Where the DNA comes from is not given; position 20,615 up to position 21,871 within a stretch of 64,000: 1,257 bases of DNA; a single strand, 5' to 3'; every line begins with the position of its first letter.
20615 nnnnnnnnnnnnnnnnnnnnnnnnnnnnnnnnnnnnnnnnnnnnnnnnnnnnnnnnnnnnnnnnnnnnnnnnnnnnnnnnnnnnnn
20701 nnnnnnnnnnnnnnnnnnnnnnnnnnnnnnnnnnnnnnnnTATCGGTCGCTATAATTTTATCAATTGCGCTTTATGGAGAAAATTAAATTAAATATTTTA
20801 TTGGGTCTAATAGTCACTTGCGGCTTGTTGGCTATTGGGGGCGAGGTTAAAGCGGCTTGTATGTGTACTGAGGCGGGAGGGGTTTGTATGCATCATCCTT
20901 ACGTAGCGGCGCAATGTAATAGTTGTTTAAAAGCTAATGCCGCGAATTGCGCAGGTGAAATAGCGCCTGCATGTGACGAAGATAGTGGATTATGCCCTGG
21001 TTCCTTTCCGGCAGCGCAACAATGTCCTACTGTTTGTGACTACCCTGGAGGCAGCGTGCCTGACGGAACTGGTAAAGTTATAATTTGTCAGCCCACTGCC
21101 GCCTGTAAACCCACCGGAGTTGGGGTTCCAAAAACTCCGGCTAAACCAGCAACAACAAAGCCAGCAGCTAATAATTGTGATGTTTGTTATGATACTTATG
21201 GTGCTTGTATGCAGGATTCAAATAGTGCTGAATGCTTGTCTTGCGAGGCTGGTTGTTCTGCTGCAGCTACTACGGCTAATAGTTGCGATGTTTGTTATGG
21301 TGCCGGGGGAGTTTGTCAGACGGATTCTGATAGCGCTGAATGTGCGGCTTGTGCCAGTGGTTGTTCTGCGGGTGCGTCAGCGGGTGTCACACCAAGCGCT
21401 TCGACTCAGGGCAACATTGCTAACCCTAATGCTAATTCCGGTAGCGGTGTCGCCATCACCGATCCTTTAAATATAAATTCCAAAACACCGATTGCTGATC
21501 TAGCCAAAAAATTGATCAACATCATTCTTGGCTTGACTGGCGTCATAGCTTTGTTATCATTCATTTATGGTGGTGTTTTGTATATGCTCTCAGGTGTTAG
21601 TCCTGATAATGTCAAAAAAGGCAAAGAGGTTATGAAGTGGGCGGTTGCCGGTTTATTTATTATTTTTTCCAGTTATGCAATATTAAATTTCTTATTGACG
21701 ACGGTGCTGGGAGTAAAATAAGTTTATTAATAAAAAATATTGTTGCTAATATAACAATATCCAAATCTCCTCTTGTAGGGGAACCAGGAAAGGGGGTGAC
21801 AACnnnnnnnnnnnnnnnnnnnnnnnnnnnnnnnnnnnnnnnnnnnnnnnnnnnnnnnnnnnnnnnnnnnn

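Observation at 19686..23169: Array of six tandem paralogous secreted proteins sharing a VirB2/TrbC-like two-helix pilin C-terminus with hypervariable, partly Cys-rich ectodomains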

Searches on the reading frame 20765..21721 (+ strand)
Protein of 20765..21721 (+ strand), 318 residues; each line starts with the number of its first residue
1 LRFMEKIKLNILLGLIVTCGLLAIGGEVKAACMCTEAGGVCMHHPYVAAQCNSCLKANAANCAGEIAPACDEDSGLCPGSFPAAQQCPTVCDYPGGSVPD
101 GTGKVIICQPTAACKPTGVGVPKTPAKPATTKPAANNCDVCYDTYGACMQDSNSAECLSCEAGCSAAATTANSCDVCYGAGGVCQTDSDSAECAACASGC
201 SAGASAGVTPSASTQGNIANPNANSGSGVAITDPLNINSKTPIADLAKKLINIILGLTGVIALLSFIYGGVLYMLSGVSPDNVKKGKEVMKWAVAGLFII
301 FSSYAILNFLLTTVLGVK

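Call 3: search_protein_families(library=pfam, proteins=[window:20765-21721:+], max_evalue=1)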
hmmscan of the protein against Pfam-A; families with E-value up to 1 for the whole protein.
window:20765-21721:+ (318 aa): 2 families
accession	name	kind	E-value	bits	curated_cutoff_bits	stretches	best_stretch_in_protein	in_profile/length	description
PF18895.5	T4SS_pilin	-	7.4e-11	42.4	26.6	1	241-310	3-71/71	Type IV secretion system pilin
PF04956.18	TrbC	-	8e-05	23.2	27.9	1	238-309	31-97/98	TrbC/VIRB2 pilin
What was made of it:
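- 20774..21721 (+): p3: pilin-module protein (315 aa from ATG 20774; the ORF opens at TTG 20765). It has an ectodomain of about 210 residues with 24 Cys, a Pro/Thr/Lys-rich linker and two copies of a roughly 36-residue six-Cys unit. The core is C-terminal. It is a recent duplicate of p2 (core 83% identical). PF18895, 42.4 bits (call 3).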

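Call 4: search_protein_families(library=ncbifam, proteins=[window:20765-21721:+], max_evalue=1)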
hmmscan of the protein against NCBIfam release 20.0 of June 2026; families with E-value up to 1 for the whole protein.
window:20765-21721:+ (318 aa): 2 families
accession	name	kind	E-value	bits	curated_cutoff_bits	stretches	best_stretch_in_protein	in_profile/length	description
NF045849.1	ICE_MMCAP2_0565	equivalog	5.1e-06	26.1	40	1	241-313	7-79/80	Mbov_0395 family pilin-like conjugal transfer protein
NF041949.1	THIVI_2564_fam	equivalog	0.14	12.3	33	1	237-267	18-48/51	Thivi_2564 family membrane protein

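Call 13: find_encoding_contigs(protein=window:20765-21721:+, flank=10000, max_places=6)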
Protein window:20765-21721:+ (318 aa): no gene with exactly this product is on record in the collection.

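Call 18: find_homologous_proteins(query=window:20765-21721:+)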
Query window:20765-21721:+ (318 aa): 9 proteins with E <= 0.001 among 4679 candidates.
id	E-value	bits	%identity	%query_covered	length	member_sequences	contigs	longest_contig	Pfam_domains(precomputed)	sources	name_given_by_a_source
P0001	1.2e-203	693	100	99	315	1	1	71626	PF18895.6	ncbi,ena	-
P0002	2.6e-17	81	55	23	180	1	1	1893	PF18895.6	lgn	-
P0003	8.8e-13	66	38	46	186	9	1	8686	PF18895.6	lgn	-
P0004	1.9e-10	59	39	27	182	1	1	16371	PF18895.6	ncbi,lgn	-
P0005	7.1e-10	57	45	26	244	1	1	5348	PF18895.6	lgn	-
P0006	1.1e-9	56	48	23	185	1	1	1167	PF18895.6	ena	-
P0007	8.2e-9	53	29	57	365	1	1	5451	PF18895.6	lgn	-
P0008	5.8e-5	41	41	25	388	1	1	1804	PF18895.6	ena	-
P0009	7.4e-5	40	38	28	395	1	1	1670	PF18895.6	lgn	-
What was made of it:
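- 20774..21721 (+): P0001 is 100% identical and 315 aa long (call 18).
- Checked: p3: 20765-21721, 318 aa. It more likely starts at ATG 20774 (315 aa), because the public protein P0001 starts there (call 18).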

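Call 19: find_encoding_contigs(protein=P0001, flank=10000, max_places=3)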
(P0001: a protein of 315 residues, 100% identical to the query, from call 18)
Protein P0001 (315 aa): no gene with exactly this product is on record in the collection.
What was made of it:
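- Tried and rejected: Exact-sequence look-ups of p3 and P0001 found no contig (calls 13, 19).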
